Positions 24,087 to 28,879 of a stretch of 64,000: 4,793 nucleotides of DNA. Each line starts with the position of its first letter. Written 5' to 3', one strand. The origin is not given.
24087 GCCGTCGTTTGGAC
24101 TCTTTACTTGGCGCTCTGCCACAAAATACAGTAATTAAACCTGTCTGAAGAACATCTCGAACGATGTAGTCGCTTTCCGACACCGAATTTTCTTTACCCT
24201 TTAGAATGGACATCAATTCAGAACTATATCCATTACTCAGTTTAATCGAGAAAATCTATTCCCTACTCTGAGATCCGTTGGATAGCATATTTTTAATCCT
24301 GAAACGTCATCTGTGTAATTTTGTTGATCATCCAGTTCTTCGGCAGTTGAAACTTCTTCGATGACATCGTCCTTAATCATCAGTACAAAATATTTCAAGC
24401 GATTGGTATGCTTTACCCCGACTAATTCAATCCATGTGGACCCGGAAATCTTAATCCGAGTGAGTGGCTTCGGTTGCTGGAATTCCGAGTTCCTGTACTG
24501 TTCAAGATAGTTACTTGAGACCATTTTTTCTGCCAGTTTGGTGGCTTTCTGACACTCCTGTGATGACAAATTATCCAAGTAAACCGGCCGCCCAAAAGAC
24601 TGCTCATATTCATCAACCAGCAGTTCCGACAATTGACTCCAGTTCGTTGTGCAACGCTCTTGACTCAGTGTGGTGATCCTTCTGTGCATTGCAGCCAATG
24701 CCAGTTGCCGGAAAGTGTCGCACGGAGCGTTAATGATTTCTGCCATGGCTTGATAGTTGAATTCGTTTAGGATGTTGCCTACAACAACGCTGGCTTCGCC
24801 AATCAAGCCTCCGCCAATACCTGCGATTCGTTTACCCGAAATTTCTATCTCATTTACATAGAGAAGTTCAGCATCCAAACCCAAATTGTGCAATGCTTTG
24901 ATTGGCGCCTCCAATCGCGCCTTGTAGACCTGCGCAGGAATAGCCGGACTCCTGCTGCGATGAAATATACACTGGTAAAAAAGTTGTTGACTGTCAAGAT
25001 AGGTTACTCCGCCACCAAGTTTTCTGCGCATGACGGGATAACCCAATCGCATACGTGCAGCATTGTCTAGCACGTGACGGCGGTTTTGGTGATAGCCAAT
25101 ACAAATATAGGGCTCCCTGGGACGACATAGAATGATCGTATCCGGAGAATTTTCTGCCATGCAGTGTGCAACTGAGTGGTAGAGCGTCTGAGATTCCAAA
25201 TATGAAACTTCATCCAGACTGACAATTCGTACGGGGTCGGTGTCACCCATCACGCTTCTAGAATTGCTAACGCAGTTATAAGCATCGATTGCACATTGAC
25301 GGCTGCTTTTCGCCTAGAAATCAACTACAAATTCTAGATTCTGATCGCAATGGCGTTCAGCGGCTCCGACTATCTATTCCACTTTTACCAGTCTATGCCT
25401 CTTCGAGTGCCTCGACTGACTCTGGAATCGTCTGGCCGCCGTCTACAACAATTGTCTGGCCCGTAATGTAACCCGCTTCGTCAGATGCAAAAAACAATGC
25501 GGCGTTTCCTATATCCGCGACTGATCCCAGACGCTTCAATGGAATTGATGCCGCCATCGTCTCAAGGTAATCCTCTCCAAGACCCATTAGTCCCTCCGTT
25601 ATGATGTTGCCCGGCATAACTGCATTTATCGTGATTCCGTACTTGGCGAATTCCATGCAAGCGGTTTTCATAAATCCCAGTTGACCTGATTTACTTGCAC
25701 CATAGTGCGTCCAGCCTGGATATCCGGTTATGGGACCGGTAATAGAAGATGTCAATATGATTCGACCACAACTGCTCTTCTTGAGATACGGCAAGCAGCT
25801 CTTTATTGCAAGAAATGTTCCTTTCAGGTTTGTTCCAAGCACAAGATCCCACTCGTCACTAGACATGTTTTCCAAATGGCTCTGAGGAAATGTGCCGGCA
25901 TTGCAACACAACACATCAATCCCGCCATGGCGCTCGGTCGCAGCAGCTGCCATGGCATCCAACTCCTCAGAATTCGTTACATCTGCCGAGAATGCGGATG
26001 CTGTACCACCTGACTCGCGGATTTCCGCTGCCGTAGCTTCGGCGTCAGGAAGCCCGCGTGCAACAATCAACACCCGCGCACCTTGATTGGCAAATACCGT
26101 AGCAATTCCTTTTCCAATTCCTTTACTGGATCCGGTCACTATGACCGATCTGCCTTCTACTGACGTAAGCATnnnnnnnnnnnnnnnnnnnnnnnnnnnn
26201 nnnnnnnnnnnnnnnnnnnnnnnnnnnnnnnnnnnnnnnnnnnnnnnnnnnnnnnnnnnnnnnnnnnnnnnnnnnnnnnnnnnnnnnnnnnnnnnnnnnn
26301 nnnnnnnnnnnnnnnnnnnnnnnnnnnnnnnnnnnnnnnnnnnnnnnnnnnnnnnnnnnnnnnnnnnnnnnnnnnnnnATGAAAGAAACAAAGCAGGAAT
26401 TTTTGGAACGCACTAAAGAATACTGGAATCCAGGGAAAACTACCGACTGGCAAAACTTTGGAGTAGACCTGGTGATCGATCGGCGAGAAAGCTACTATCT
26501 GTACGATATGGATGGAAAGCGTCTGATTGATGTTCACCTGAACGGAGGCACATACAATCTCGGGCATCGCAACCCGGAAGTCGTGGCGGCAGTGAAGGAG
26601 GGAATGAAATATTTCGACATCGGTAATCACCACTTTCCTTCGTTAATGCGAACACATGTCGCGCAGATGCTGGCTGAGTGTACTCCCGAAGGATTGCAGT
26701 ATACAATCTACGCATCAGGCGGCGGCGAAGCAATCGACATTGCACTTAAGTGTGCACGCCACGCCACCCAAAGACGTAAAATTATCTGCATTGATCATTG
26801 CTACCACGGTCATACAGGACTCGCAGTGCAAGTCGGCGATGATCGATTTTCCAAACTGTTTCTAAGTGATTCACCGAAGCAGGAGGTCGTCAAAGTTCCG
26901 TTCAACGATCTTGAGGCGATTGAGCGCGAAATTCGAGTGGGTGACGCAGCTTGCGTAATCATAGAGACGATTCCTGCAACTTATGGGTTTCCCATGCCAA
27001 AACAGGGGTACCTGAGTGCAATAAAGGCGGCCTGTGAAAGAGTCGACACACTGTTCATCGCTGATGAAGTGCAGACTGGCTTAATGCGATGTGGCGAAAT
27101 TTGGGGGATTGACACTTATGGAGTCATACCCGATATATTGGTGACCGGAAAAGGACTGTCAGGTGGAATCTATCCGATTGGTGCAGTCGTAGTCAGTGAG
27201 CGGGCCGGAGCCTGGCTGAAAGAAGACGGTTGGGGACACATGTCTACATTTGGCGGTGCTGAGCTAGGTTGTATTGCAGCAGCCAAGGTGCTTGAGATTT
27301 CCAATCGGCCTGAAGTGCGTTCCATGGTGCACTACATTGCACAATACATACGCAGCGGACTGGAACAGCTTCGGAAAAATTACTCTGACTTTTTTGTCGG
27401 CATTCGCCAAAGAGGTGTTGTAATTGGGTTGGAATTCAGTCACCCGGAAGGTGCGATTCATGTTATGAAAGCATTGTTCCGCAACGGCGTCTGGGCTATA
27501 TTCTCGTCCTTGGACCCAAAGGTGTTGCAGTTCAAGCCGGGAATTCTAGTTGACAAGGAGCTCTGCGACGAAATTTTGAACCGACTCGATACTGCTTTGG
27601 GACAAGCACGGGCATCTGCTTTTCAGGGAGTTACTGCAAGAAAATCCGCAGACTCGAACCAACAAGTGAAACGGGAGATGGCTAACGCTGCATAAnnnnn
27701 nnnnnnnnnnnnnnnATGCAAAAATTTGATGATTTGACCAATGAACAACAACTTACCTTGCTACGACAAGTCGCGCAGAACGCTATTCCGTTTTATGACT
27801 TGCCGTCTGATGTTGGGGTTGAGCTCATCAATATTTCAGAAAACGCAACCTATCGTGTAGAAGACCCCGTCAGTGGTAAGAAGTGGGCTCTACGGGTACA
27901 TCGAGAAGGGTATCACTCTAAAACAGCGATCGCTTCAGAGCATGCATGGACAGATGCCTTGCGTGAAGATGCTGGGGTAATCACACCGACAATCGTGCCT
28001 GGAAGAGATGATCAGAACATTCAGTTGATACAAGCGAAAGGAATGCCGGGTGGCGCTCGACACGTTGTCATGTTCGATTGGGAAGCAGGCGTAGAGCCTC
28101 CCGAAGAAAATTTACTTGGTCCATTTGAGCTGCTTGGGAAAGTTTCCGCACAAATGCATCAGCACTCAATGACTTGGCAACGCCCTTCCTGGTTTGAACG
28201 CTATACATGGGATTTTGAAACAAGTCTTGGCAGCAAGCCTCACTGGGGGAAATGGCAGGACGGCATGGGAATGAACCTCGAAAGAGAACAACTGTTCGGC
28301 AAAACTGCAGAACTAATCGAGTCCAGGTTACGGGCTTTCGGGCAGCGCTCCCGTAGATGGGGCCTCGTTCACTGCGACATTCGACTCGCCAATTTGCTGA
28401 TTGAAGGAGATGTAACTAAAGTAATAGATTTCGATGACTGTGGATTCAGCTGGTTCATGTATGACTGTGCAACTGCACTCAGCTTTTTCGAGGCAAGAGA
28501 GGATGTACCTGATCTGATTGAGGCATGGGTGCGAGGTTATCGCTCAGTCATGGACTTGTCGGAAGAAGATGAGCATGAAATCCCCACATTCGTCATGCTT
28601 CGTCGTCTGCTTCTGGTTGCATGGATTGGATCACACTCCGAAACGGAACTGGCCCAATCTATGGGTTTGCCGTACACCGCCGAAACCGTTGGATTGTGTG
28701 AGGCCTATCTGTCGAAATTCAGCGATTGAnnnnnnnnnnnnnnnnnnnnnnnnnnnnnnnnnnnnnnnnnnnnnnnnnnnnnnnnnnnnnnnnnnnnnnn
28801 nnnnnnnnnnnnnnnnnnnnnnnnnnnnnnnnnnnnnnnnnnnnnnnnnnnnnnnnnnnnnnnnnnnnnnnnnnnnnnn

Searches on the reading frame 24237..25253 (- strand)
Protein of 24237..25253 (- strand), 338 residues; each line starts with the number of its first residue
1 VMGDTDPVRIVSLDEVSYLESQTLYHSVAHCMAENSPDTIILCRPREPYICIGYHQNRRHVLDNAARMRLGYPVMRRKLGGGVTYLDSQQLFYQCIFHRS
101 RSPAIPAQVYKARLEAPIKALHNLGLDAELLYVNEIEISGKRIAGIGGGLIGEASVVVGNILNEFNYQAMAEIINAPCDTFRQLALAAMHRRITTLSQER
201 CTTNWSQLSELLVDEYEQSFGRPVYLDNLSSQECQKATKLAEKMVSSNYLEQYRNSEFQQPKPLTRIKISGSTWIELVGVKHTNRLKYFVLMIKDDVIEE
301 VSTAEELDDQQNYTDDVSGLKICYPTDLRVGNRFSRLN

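Call 32: search_protein_families(library=pfam, proteins=[window:24237-25253:-], max_evalue=0.001)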
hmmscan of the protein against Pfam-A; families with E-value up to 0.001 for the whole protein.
window:24237-25253:- (338 aa): 1 family
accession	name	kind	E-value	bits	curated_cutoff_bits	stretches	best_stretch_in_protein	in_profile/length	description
PF21948.1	LplA-B_cat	-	3.5e-26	92.8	27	1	26-215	10-198/200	Lipoyl protein ligase A/B catalytic domain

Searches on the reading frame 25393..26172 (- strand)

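Call 32: search_protein_families(library=pfam, proteins=[window:25393-26172:-], max_evalue=0.001)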
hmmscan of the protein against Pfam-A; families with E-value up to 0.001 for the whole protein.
window:25393-26172:- (259 aa): 3 families
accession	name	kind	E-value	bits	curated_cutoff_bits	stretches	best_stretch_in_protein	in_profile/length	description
PF13561.12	adh_short_C2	-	7.6e-60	202.9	27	1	16-248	5-236/236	Enoyl-(Acyl carrier protein) reductase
PF00106.31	adh_short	-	3.6e-51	173.9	26.6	1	10-200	3-192/195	short chain dehydrogenase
PF08659.16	KR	-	4.1e-16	59.8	22.6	1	10-167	3-159/180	KR domain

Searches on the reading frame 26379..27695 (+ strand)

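Call 32: search_protein_families(library=pfam, proteins=[window:26379-27695:+], max_evalue=0.001)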
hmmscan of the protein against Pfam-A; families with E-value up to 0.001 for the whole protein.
window:26379-27695:+ (438 aa): 1 family
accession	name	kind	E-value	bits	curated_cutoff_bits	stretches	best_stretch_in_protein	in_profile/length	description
PF00202.27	Aminotran_3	-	3.4e-72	243.8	30.5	1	31-407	11-403/403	Aminotransferase class-III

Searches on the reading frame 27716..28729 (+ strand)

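Call 32: search_protein_families(library=pfam, proteins=[window:27716-28729:+], max_evalue=0.001)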
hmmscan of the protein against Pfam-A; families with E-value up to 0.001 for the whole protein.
window:27716-28729:+ (337 aa): 1 family
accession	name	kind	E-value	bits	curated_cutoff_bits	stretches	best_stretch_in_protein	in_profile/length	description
PF01636.29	APH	-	3.2e-24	86.4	23.2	1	41-276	9-230/239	Phosphotransferase enzyme family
